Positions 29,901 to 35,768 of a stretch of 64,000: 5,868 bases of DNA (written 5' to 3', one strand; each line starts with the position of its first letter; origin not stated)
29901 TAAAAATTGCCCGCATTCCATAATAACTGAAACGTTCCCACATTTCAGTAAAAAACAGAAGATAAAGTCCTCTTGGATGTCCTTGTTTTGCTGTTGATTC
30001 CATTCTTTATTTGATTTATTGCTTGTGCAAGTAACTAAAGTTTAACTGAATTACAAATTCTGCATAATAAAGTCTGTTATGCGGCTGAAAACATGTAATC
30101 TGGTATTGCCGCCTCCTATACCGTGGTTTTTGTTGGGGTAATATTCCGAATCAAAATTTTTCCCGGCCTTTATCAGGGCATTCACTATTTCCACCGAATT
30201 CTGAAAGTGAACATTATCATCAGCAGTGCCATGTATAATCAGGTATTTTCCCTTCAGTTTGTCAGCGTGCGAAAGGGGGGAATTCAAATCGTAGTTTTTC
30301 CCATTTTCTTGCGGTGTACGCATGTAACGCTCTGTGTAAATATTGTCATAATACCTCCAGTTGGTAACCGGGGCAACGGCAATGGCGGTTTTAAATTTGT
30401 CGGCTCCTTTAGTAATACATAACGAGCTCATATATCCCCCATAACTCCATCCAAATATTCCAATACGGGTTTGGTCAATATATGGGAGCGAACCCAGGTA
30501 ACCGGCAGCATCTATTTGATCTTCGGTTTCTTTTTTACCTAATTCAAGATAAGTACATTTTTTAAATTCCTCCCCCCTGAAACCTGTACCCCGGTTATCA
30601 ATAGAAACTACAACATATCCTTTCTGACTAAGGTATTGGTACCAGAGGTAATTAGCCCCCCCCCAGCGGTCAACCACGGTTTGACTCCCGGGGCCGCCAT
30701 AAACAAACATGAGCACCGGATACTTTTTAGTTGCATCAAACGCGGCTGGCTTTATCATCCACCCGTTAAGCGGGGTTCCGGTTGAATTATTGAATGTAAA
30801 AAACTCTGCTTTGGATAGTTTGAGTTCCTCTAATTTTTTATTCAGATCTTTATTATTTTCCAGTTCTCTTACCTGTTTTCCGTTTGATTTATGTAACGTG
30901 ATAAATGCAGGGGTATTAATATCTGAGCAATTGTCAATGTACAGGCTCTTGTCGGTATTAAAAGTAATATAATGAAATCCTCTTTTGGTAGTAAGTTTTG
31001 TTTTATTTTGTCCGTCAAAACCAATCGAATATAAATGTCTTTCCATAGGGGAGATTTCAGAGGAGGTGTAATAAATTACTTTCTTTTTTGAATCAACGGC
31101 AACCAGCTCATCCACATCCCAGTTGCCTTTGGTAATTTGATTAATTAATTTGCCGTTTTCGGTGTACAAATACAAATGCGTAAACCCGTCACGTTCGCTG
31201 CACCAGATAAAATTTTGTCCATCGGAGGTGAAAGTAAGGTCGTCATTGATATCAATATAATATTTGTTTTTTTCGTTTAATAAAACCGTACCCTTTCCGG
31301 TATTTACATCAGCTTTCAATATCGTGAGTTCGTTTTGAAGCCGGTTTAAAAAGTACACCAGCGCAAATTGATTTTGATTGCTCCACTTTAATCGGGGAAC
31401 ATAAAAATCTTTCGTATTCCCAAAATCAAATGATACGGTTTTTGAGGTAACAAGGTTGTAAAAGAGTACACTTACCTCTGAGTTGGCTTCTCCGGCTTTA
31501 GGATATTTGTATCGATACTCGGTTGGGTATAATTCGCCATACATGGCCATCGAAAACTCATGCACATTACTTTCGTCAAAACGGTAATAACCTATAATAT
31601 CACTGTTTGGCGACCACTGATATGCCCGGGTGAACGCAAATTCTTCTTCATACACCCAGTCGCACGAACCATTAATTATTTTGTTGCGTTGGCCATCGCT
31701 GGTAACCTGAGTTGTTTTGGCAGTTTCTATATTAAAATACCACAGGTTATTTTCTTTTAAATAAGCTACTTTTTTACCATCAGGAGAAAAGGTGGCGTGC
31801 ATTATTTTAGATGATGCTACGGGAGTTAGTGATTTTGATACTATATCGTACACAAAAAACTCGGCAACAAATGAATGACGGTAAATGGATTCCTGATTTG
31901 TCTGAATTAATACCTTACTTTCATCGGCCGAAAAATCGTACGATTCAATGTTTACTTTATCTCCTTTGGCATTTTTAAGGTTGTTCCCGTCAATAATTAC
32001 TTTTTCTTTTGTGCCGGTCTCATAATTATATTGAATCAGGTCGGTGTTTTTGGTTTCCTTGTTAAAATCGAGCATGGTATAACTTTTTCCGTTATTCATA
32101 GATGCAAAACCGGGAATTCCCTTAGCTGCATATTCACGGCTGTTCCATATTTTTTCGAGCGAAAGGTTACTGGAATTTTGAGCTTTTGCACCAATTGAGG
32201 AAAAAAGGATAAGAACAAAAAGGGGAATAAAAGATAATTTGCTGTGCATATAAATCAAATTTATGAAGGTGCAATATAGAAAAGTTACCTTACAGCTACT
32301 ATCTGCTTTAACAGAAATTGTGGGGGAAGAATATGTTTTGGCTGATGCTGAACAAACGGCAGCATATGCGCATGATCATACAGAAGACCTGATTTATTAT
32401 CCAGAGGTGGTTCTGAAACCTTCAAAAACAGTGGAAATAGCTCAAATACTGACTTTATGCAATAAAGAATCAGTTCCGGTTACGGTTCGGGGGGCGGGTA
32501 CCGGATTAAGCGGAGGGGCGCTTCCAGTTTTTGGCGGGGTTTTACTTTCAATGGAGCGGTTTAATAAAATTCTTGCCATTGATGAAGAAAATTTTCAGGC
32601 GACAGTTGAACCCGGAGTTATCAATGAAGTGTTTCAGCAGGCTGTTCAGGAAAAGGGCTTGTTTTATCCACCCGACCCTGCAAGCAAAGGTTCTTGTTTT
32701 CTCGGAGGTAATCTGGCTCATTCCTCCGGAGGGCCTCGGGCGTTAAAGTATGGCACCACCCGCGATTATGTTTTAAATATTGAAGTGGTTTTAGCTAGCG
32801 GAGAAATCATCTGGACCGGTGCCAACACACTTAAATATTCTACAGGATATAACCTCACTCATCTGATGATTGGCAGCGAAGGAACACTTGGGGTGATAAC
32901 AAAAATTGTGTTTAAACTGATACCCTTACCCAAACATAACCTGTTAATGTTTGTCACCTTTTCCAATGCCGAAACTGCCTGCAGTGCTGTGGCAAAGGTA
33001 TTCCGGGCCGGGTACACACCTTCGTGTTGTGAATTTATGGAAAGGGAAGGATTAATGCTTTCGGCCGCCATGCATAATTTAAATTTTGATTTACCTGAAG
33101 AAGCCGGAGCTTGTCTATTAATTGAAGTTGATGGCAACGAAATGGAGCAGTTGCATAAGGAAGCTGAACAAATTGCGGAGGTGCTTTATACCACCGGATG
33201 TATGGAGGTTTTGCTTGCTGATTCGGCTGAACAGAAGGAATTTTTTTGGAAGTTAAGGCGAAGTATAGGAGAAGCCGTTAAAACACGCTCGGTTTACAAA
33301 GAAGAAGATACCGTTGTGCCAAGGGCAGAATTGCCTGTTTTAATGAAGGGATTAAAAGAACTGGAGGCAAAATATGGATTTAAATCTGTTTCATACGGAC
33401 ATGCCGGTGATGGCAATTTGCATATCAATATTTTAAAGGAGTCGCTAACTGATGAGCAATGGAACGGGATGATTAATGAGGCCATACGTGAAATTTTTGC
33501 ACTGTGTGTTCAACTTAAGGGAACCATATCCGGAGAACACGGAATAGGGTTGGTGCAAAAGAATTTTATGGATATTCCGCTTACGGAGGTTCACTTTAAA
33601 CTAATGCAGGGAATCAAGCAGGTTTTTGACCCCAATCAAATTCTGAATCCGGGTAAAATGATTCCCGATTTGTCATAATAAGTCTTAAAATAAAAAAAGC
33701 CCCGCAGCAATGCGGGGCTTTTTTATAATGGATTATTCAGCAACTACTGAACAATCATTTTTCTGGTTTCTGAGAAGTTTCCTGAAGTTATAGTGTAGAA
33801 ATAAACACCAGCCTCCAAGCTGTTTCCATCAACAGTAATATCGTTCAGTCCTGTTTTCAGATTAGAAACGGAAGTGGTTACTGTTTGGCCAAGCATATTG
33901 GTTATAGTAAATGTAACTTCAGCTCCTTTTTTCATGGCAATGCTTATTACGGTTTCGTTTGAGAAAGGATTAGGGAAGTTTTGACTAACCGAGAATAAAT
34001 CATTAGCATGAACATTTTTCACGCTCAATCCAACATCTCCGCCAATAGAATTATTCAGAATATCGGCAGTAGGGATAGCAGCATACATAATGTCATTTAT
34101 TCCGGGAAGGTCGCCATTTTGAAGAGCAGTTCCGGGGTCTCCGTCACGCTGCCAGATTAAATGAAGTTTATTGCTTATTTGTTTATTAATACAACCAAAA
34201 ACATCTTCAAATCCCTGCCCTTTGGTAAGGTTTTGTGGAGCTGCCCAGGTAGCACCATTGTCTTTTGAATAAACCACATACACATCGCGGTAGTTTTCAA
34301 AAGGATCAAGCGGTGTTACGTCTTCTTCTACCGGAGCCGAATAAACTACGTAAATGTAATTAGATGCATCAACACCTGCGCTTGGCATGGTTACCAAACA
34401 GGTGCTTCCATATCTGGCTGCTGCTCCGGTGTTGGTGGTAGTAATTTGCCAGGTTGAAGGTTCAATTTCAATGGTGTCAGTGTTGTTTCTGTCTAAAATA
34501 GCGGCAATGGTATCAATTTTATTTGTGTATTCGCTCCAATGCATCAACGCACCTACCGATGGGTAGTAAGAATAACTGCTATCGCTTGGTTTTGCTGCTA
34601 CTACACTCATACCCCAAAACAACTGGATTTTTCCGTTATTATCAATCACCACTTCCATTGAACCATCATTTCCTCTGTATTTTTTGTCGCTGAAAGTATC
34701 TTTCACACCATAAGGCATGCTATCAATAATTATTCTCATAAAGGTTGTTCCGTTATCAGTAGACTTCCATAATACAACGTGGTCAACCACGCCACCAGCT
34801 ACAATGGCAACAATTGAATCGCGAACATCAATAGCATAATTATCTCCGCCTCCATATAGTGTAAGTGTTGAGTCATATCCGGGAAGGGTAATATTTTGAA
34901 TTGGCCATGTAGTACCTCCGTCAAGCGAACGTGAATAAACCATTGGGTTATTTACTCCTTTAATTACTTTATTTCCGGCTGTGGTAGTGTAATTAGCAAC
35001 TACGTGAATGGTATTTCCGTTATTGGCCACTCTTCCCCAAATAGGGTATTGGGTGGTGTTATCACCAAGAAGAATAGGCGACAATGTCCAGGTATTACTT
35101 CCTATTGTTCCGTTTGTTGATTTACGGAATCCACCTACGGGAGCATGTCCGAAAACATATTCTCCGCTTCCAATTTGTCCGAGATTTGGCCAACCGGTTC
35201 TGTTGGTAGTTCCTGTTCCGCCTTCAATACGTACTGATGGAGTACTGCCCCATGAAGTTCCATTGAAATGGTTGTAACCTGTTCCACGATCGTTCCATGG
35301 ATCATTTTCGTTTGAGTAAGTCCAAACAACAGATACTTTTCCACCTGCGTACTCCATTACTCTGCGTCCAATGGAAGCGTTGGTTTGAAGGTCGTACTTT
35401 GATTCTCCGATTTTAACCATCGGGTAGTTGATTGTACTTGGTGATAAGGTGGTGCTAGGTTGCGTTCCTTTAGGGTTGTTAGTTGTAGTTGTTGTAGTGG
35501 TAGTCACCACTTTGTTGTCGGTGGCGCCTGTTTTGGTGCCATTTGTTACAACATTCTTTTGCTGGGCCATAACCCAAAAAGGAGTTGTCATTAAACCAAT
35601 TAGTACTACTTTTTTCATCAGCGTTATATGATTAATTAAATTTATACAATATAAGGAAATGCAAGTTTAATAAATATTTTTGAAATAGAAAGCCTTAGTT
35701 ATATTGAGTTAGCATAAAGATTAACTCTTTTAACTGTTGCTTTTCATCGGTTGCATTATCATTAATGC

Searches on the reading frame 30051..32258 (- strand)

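Call 11: search_protein_families(library=pfam, proteins=[window:30051-32258:-], max_evalue=0.001)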
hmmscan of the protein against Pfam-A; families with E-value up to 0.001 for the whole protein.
window:30051-32258:- (735 aa): 9 families
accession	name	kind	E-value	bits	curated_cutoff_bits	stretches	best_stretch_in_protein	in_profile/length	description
PF00930.27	DPPIV_N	-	3.7e-102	342.1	22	1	110-450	1-353/354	Dipeptidyl peptidase IV (DPP IV) N-terminal region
PF00326.27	Peptidase_S9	-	1e-59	202.1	22.6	1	541-735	8-210/213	Prolyl oligopeptidase family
PF02129.25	Peptidase_S15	-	5.2e-12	46.4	23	1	535-650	41-147/262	X-Pro dipeptidyl-peptidase (S15 family)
PF20434.5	BD-FAE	-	6.9e-10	39.2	26.8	1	594-695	86-215/215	BD-FAE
PF01738.24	DLH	-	1.7e-08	34.8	21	1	541-713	35-187/217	Dienelactone hydrolase family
PF12146.15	Hydrolase_4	-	2.9e-07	30.5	27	1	541-635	25-114/239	Serine aminopeptidase, S33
PF05448.18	AXE1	-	6e-07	29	21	1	459-630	31-208/321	Acetyl xylan esterase (AXE1)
PF07676.18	PD40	-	7.7e-07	29.4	20.9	0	342-363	15-37/38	WD40-like Beta Propeller Repeat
PF00561.26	Abhydrolase_1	-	0.00011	22.4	25.8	1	514-648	1-127/245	alpha/beta hydrolase fold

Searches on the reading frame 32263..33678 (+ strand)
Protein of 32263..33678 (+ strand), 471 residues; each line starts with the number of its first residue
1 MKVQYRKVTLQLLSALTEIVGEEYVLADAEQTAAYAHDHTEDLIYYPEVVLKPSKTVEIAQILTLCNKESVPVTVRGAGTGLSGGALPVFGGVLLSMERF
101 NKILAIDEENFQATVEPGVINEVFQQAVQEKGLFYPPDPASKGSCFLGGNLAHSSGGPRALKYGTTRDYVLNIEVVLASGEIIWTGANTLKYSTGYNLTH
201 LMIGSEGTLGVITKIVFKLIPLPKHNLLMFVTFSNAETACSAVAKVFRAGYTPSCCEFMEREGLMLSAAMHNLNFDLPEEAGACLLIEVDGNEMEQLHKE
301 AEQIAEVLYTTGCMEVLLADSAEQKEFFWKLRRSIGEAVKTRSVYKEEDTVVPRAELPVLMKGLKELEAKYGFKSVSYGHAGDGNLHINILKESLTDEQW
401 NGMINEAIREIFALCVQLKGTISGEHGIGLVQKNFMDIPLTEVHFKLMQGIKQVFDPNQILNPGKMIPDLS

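Call 17: search_protein_families(library=pfam, proteins=[window:32263-33678:+], max_evalue=0.01)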
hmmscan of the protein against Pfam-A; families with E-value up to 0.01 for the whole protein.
window:32263-33678:+ (471 aa): 2 families
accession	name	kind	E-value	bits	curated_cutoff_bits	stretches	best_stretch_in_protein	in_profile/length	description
PF02913.24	FAD-oxidase_C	-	6e-61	206.7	21.2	1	223-466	2-248/248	FAD linked oxidases, C-terminal domain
PF01565.28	FAD_binding_4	-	2e-40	138.1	26.4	1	47-186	1-139/139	FAD binding domain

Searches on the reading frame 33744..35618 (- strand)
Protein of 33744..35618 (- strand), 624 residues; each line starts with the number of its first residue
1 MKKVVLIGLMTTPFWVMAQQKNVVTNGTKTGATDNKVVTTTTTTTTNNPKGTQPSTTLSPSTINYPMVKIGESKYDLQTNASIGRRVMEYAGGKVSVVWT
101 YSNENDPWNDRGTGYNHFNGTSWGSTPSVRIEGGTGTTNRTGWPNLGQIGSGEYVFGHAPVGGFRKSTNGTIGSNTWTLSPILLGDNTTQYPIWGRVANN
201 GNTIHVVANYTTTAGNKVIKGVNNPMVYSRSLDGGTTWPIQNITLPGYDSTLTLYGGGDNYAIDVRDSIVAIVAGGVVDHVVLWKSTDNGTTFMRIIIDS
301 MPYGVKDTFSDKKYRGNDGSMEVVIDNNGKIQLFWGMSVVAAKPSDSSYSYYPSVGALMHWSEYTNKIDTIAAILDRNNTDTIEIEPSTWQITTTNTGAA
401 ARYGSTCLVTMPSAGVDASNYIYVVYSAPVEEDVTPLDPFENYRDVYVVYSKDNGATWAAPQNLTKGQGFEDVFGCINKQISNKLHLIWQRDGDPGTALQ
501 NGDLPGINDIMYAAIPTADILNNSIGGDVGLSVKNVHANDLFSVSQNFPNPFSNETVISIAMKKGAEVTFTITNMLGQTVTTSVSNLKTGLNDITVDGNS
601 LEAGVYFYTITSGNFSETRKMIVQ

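Call 17: search_protein_families(library=pfam, proteins=[window:33744-35618:-], max_evalue=0.01)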
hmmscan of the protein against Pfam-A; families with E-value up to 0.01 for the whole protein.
window:33744-35618:- (624 aa): 3 families
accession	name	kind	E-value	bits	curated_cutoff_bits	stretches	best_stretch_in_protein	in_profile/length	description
PF18962.6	Por_Secre_tail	-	1e-11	45.3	27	1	548-623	2-75/75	Secretion system C-terminal sorting domain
PF13088.12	BNR_2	-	0.00095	19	31.4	0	444-473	80-104/277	BNR repeat-like domain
PF13585.12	CHU_C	-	0.0052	17.3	27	0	562-619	23-80/86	CHU_C Type IX secretion signal domain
